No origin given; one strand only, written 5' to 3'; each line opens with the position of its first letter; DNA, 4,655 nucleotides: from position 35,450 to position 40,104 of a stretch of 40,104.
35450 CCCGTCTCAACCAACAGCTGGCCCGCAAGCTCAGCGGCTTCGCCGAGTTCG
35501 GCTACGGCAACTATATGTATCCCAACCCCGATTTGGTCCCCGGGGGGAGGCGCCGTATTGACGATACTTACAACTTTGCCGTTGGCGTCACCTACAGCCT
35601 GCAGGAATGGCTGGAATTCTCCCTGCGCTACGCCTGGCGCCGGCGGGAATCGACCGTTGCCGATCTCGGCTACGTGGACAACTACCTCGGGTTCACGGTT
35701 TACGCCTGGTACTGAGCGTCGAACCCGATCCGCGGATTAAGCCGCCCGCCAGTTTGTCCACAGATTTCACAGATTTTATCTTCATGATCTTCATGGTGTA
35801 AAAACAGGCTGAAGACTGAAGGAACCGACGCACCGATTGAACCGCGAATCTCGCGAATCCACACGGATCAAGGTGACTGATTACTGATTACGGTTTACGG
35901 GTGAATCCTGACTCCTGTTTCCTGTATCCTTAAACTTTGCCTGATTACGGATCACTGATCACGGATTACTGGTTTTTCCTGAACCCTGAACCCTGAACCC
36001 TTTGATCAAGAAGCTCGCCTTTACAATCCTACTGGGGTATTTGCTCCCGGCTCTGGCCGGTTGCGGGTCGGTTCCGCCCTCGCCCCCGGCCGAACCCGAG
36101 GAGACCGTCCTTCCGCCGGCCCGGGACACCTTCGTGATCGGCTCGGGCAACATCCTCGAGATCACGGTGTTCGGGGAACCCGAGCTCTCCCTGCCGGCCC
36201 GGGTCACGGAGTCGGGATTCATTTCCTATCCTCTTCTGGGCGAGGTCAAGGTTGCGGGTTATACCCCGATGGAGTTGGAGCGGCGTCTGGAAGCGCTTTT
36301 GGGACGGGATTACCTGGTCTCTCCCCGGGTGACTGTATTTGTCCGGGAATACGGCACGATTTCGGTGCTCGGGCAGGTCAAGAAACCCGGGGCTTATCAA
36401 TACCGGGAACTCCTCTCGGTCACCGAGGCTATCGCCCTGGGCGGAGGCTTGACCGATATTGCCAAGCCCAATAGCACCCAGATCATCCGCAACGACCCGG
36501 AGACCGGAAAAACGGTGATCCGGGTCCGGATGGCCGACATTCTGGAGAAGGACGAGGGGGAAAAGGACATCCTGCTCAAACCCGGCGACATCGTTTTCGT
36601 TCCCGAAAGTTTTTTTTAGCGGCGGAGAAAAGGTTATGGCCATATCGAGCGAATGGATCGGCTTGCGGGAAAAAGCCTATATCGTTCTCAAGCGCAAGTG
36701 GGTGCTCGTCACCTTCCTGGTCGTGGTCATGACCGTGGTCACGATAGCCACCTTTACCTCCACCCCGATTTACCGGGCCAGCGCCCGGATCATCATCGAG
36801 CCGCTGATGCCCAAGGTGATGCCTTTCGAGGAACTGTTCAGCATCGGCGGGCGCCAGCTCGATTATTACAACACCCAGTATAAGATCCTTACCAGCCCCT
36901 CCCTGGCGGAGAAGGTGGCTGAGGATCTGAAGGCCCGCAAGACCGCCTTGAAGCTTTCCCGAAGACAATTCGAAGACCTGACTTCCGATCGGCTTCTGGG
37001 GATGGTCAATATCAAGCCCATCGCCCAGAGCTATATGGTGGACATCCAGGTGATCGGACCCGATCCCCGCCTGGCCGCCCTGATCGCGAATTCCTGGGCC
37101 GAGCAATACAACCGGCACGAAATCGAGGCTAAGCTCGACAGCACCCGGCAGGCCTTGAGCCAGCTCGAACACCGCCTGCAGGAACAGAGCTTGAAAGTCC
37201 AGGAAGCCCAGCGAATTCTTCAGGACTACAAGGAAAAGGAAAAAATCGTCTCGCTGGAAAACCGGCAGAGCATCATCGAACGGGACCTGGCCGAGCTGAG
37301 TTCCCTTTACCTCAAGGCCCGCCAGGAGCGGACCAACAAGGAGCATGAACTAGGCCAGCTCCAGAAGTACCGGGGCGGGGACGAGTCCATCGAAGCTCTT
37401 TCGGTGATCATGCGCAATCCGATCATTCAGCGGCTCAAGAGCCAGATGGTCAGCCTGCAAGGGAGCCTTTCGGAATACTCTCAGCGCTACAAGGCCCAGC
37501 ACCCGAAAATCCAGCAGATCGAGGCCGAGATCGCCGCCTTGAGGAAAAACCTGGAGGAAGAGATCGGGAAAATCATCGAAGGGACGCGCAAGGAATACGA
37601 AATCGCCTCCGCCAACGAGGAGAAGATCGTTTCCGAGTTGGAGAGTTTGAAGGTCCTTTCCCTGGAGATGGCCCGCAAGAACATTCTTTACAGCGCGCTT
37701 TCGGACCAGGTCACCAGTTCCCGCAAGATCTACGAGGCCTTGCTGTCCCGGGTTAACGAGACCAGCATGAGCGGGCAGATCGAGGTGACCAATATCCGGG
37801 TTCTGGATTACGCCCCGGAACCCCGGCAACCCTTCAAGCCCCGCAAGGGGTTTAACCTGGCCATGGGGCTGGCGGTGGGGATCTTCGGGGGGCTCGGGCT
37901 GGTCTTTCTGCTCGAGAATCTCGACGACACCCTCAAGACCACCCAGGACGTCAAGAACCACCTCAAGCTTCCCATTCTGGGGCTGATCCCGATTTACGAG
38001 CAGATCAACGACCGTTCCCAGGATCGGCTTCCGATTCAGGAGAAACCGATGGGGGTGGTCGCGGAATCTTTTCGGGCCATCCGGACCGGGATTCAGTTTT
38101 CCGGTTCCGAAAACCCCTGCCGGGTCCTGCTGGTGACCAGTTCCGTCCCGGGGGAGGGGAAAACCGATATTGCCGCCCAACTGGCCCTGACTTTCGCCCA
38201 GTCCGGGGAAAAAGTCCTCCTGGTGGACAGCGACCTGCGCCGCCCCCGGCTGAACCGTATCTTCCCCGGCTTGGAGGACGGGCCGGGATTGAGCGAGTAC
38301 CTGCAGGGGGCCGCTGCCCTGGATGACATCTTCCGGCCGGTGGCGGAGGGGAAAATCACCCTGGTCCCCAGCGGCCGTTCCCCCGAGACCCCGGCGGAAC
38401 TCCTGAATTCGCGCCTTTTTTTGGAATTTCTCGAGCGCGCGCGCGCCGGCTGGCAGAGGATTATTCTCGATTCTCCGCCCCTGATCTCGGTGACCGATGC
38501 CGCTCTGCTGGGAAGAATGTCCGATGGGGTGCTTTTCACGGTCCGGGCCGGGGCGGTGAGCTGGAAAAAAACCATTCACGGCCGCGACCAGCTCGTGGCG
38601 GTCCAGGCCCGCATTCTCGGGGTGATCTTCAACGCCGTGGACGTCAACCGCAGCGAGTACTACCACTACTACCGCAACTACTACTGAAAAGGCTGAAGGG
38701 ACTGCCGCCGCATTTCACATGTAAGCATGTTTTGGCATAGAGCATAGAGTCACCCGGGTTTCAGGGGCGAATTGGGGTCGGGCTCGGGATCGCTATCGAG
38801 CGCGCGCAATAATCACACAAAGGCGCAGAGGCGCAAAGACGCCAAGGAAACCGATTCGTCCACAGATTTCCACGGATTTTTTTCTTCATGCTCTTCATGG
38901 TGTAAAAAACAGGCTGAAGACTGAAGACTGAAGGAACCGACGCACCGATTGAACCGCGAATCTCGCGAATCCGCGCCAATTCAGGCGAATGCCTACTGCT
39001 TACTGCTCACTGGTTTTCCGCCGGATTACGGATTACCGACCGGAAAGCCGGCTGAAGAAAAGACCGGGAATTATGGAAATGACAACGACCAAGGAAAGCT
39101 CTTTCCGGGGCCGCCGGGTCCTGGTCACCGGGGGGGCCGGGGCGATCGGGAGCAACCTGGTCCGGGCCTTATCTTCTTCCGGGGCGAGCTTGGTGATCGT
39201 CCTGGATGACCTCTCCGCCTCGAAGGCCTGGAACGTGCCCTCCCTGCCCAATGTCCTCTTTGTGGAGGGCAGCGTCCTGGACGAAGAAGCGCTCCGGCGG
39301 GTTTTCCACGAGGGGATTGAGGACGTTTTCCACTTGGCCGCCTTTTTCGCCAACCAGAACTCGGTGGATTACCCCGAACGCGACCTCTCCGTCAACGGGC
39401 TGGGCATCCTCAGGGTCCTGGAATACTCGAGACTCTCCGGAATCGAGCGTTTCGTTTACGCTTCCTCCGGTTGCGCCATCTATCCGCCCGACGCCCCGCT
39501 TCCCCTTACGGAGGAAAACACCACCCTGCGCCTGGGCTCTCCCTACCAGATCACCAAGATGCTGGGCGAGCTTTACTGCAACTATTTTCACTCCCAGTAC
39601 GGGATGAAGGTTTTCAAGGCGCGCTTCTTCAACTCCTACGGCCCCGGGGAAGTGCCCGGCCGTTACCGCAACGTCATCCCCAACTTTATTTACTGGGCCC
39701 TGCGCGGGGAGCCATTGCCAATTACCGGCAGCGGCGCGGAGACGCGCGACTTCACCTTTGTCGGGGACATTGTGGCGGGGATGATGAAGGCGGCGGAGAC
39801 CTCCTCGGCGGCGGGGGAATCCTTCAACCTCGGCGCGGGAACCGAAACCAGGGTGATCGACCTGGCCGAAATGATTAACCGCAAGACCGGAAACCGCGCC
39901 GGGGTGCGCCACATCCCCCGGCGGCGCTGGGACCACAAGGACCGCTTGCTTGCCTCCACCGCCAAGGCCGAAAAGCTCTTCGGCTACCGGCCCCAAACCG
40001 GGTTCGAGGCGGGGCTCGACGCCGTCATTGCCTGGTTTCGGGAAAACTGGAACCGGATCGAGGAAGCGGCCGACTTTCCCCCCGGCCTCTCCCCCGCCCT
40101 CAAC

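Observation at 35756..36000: Modular mosaic intergenic element shared by at least seven spacers; two copies have a near-identical core of about 105-115 nt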

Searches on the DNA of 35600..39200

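Call 54: search_rna_families(source=window, start=35600, end=39200, threshold=evalue, max_evalue=1)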
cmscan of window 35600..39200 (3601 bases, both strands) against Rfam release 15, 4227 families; matches with E-value up to 1: 0.
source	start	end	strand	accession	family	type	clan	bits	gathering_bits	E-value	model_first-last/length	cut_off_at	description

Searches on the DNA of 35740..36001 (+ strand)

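Call 52: search_dna_similar(query=window:35740-36001:+, collection=plasmids, mode=distant, max_evalue=0.01, max_rows=10)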
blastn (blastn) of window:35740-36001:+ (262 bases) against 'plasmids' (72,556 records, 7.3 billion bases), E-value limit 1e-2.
Records with a match: 1; places in all: 1; records where one place covers at least 80% of the query: 0.
Best place of each record, by identity: 60-80% 1.
By first word of the organism name: Mycetohabitans 1.
By predicted mobility (MOB-suite, as given by PLSDB): non-mobilizable 1.
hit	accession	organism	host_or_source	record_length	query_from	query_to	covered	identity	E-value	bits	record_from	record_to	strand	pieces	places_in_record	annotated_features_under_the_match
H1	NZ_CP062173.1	Mycetohabitans rhizoxinica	Rhizopus microsporus,bacterial ...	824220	134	232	38%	71.7%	4e-4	52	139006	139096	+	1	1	none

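Call 53: search_dna_similar(query=window:35740-36001:+, collection=phages, mode=distant, max_evalue=0.01, max_rows=10)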
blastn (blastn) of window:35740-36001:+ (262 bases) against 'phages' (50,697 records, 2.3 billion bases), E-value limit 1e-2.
No match.

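Call 55: get_annotated_region(hit=H1, flank=600)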
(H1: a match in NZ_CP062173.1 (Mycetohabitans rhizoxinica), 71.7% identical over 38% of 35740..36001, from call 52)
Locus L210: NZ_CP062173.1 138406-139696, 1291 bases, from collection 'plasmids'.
description: Mycetohabitans rhizoxinica strain B47 plasmid megaplasmid, complete sequence
organism: Mycetohabitans rhizoxinica (NCBI taxid 412963)
taxonomy: Bacteria; Pseudomonadota; Betaproteobacteria; Burkholderiales; Burkholderiaceae; Mycetohabitans; Mycetohabitans rhizoxinica
host: -; source: Rhizopus microsporus,bacterial culture,soil; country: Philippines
typing (MOB-suite, as given by PLSDB): non-mobilizable
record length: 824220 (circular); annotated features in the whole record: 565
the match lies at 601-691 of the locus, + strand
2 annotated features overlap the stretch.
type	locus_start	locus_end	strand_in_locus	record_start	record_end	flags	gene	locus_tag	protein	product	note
CDS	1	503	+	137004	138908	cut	prpR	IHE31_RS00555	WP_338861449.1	propionate catabolism operon regulatory protein PrpR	GO:0000160 - phosphorelay signal transduction system [Evidence IEA]; GO:0019629 - propionate catabolic process, ...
CDS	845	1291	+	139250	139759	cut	-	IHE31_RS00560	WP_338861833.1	GNAT family N-acetyltransferase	-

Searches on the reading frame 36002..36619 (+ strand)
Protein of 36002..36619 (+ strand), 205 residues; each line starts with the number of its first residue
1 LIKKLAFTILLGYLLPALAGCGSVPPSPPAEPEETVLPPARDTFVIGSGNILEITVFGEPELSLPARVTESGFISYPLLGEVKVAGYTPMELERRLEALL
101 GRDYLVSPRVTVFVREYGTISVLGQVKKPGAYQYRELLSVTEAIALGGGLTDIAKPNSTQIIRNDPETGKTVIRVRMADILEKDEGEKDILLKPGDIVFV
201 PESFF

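Call 11: search_protein_families(library=pfam, proteins=[window:36002-36619:+])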
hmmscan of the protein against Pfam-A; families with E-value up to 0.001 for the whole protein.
window:36002-36619:+ (205 aa): 3 families
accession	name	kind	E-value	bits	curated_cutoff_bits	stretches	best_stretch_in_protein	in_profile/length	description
PF02563.21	Poly_export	-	7.9e-22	77.7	28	1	39-114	2-76/77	Polysaccharide biosynthesis/export protein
PF10531.15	SLBB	-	1.9e-10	40.9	27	1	120-171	2-50/55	SLBB domain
PF22461.2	SLBB_2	-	4e-09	36.9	27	1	120-200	3-79/79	SLBB domain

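Call 13: find_encoding_contigs(protein=window:36002-36619:+, flank=10000, max_places=10)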
Protein window:36002-36619:+ (205 aa): no gene with exactly this product is on record in the collection.

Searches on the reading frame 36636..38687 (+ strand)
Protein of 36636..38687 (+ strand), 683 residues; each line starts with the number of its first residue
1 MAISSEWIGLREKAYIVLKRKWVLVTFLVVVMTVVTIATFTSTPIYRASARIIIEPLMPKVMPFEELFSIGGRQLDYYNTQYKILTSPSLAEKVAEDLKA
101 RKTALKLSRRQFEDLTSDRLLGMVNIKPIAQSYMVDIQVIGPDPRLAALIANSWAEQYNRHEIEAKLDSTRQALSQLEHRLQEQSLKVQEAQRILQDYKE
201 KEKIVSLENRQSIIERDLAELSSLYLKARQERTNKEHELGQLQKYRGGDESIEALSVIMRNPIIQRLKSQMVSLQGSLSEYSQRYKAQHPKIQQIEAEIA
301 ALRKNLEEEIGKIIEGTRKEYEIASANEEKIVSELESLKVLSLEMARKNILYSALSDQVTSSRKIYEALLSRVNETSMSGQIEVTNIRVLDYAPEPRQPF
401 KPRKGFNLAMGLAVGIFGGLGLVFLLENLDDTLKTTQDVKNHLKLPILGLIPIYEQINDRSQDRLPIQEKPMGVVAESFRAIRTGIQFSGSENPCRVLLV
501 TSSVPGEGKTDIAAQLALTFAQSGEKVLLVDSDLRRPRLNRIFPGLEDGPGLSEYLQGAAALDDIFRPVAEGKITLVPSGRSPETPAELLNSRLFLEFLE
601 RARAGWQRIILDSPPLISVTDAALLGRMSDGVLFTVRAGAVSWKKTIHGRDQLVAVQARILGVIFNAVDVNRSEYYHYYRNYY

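Call 11: search_protein_families(library=pfam, proteins=[window:36636-38687:+])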
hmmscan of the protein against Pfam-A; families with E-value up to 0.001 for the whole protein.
window:36636-38687:+ (683 aa): 5 families
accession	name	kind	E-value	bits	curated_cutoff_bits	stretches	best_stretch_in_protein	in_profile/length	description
PF13807.11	GNVR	-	5.6e-13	49.1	27.7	1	350-425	6-79/82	G-rich domain on putative tyrosine kinase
PF01656.29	CbiA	-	1.7e-07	31.7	25.4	1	501-673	4-88/125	CobQ/CobB/MinD/ParA nucleotide binding domain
PF02706.20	Wzz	-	3.1e-07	31.1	25.5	1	16-98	11-91/91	Chain length determinant protein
PF13614.12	AAA_31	-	3.9e-06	27.3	27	1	497-642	3-153/177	AAA domain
PF10609.15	ParA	-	4.6e-06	26.7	27.1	1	496-544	4-52/246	NUBPL iron-transfer P-loop NTPase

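Call 15: find_encoding_contigs(protein=window:36636-38687:+, flank=10000, max_places=10)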
Protein window:36636-38687:+ (683 aa): 1 contig read that carries it; 1 place shown.
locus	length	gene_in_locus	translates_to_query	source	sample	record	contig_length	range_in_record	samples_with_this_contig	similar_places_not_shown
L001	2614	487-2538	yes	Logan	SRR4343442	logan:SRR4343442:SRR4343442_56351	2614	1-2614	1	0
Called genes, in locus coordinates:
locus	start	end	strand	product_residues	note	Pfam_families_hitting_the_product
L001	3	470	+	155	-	?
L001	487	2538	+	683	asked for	PF02706:Wzz (weak), PF13614:AAA_31 (faint), PF13807:GNVR, PF10609:ParA (faint), PF01656:CbiA (weak)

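Call 38: find_homologous_proteins(query=window:36636-38687:+, max_evalue=1e-30)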
Query window:36636-38687:+ (683 aa): 346 proteins with E <= 1e-30 among 8000 candidates; the best 120 are listed.
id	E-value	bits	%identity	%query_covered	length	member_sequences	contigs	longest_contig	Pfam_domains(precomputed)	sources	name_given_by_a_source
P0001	0.0e+0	1433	96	100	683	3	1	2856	PF02706.21,PF10609.16,PF01656.30,PF13614.13,PF13807.12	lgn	-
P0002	0.0e+0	1075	73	98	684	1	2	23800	PF02706.21,PF10609.16,PF01656.30,PF13614.13,PF13807.12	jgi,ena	-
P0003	0.0e+0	1033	69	99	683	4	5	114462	PF02706.21,PF10609.16,PF01656.30,PF13614.13,PF13807.12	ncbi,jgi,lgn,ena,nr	ncbi:MAG TPA: polysaccharide biosynthesis tyrosine autokinase [bacterium]|nr:polysaccharide biosynth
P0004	2.6e-196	672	49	98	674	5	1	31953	PF02706.21,PF13614.13,PF13807.12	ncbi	-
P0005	6.9e-195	667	48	98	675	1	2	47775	PF02706.21,PF10609.16,PF13614.13,PF13807.12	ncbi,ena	-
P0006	1.5e-193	663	48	99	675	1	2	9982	PF02706.21,PF13614.13,PF13807.12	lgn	-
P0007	2.0e-193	663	49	99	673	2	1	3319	PF02706.21,PF13614.13,PF13807.12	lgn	-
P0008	8.2e-193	661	49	99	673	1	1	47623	PF02706.21,PF10609.16,PF01656.30,PF13614.13,PF13807.12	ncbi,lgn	-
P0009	3.9e-191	655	49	99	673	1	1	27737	PF13614.13,PF13807.12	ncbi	-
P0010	1.4e-190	653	47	98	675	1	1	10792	PF02706.21,PF10609.16,PF13614.13,PF13807.12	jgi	-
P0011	1.9e-190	653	49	99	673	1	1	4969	PF02706.21,PF13614.13,PF13807.12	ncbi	-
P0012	5.4e-190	651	47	99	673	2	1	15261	PF02706.21,PF10609.16,PF01656.30,PF13614.13,PF13807.12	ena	-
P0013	7.0e-190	651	47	98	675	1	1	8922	PF02706.21,PF13614.13,PF13807.12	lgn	-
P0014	1.8e-187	643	47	98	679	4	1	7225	PF02706.21,PF13614.13,PF13807.12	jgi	-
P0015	4.7e-187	642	47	98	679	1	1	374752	PF02706.21,PF13614.13,PF13807.12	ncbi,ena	-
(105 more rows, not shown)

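Call 39: find_encoding_contigs(protein=P0002, flank=10000, max_places=3)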
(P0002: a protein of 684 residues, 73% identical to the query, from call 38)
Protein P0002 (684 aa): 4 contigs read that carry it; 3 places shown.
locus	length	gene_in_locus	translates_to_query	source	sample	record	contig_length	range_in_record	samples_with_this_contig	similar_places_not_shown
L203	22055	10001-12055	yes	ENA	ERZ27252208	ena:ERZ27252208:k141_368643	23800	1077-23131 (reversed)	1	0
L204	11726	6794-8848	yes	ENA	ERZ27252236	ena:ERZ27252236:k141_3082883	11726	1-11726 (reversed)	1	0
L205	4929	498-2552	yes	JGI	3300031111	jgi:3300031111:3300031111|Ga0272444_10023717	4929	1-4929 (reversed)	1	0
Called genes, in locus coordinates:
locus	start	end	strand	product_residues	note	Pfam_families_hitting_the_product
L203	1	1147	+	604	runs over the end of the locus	?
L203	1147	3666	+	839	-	-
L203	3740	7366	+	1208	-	PF13231:PMT_2 (weak)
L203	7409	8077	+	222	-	-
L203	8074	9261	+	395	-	PF10082:BBP2_2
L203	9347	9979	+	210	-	PF02563:Poly_export, PF10531:SLBB, PF22461:SLBB_2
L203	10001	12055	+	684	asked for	PF02706:Wzz (weak), PF01656:CbiA (faint), PF13807:GNVR, PF10609:ParA (faint), PF13614:AAA_31 (weak)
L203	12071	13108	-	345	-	PF05368:NmrA (weak), PF01073:3Beta_HSD, PF01370:Epimerase, PF02719:Polysacc_synt_2, PF04321:RmlD_sub_bind, PF13460:NAD_binding_10 (weak), PF16363:GDP_Man_Dehyd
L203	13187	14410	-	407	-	PF13439:Glyco_transf_4, PF13579:Glyco_trans_4_4, PF00534:Glycos_transf_1, PF13692:Glyco_trans_1_4, PF13524:Glyco_trans_1_2 (weak)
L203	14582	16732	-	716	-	PF08240:ADH_N (weak), PF00107:ADH_zinc_N, PF01408:GFO_IDH_MocA, PF22725:GFO_IDH_MocA_C3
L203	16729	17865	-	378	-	PF13439:Glyco_transf_4, PF00534:Glycos_transf_1, PF13692:Glyco_trans_1_4, PF13524:Glyco_trans_1_2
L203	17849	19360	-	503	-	-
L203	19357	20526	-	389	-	PF20706:GT4-conflict, PF00534:Glycos_transf_1, PF13692:Glyco_trans_1_4, PF13524:Glyco_trans_1_2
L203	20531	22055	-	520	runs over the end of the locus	PF01663:Phosphodiest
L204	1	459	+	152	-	?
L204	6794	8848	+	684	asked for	PF02706:Wzz (weak), PF01656:CbiA (faint), PF13807:GNVR, PF10609:ParA (faint), PF13614:AAA_31 (weak)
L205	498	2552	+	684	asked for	PF02706:Wzz (weak), PF01656:CbiA (faint), PF13807:GNVR, PF10609:ParA (faint), PF13614:AAA_31 (weak)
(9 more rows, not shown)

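Call 40: find_encoding_contigs(protein=P0003, flank=10000, max_places=3)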
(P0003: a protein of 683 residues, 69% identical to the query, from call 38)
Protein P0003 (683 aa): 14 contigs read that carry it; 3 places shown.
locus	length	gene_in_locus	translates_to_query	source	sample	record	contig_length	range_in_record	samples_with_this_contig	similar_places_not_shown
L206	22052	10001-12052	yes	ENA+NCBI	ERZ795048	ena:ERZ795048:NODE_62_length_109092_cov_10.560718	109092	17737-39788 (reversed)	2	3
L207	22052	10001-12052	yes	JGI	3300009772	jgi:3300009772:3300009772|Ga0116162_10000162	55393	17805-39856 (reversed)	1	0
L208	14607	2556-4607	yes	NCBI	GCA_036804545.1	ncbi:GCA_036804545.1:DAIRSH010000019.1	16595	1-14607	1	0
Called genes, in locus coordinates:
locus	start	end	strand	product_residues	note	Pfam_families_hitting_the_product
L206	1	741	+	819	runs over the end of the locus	-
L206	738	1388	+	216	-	-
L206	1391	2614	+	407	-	-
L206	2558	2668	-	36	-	-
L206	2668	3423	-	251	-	PF00535:Glycos_transf_2, PF12804:NTP_transf_3 (weak), PF13641:Glyco_tranf_2_3 (weak)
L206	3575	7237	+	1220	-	PF13231:PMT_2 (faint)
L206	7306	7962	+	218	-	-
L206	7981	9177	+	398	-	PF10082:BBP2_2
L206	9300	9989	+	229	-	PF02563:Poly_export, PF10531:SLBB, PF22461:SLBB_2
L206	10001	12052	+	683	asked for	PF02706:Wzz (weak), PF01656:CbiA (faint), PF13807:GNVR, PF10609:ParA (faint), PF13614:AAA_31 (weak)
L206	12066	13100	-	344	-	PF01073:3Beta_HSD, PF01370:Epimerase, PF02719:Polysacc_synt_2, PF16363:GDP_Man_Dehyd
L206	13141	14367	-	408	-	PF13439:Glyco_transf_4, PF13579:Glyco_trans_4_4, PF00534:Glycos_transf_1, PF13692:Glyco_trans_1_4, PF13524:Glyco_trans_1_2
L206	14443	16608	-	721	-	PF08240:ADH_N, PF00107:ADH_zinc_N, PF01408:GFO_IDH_MocA, PF22725:GFO_IDH_MocA_C3 (weak)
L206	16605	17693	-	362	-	PF13439:Glyco_transf_4, PF20706:GT4-conflict (faint), PF00534:Glycos_transf_1, PF13692:Glyco_trans_1_4, PF13524:Glyco_trans_1_2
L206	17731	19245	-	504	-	-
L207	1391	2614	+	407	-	-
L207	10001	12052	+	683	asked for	PF02706:Wzz (weak), PF01656:CbiA (faint), PF13807:GNVR, PF10609:ParA (faint), PF13614:AAA_31 (weak)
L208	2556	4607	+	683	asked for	PF02706:Wzz (weak), PF01656:CbiA (faint), PF13807:GNVR, PF10609:ParA (faint), PF13614:AAA_31 (weak)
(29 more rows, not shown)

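Call 41: find_encoding_contigs(protein=P0001, flank=10000, max_places=3)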
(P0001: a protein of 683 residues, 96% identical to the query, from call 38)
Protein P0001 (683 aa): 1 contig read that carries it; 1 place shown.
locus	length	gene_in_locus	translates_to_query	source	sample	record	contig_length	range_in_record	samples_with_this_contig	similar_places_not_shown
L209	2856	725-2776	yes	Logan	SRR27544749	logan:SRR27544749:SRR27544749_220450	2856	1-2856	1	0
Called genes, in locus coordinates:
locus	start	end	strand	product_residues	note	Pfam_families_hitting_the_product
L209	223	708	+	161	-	PF02563:Poly_export, PF10531:SLBB, PF22461:SLBB_2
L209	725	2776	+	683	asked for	PF02706:Wzz (weak), PF13614:AAA_31 (faint), PF13807:GNVR, PF10609:ParA (faint), PF01656:CbiA (weak)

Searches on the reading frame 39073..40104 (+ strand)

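Call 11: search_protein_families(library=pfam, proteins=[window:39073-40104:+])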
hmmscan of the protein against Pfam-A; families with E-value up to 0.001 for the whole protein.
window:39073-40104:+ (344 aa): 8 families
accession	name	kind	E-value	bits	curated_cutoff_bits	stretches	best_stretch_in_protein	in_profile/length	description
PF01370.27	Epimerase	-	1e-53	182.7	20.9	1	16-254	1-240/240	NAD dependent epimerase/dehydratase family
PF16363.11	GDP_Man_Dehyd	-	1.1e-44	153.7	27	1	17-316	1-330/332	GDP-mannose 4,6 dehydratase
PF02719.21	Polysacc_synt_2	-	2.4e-15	56.9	20.2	1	16-274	1-249/293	Polysaccharide biosynthesis protein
PF01073.25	3Beta_HSD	-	1e-11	44.8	22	1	17-168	1-156/280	3-beta hydroxysteroid dehydrogenase/isomerase family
PF04321.23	RmlD_sub_bind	-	1e-07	31.7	27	1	15-170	2-137/287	RmlD substrate binding domain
PF05368.20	NmrA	-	3.7e-06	27.2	27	1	15-90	4-78/298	NmrA-like family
PF13460.12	NAD_binding_10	-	3.8e-06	27.3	27.2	1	20-136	1-102/184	NAD(P)H-binding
PF00106.31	adh_short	-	0.00066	19.7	26.6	1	15-92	2-82/195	short chain dehydrogenase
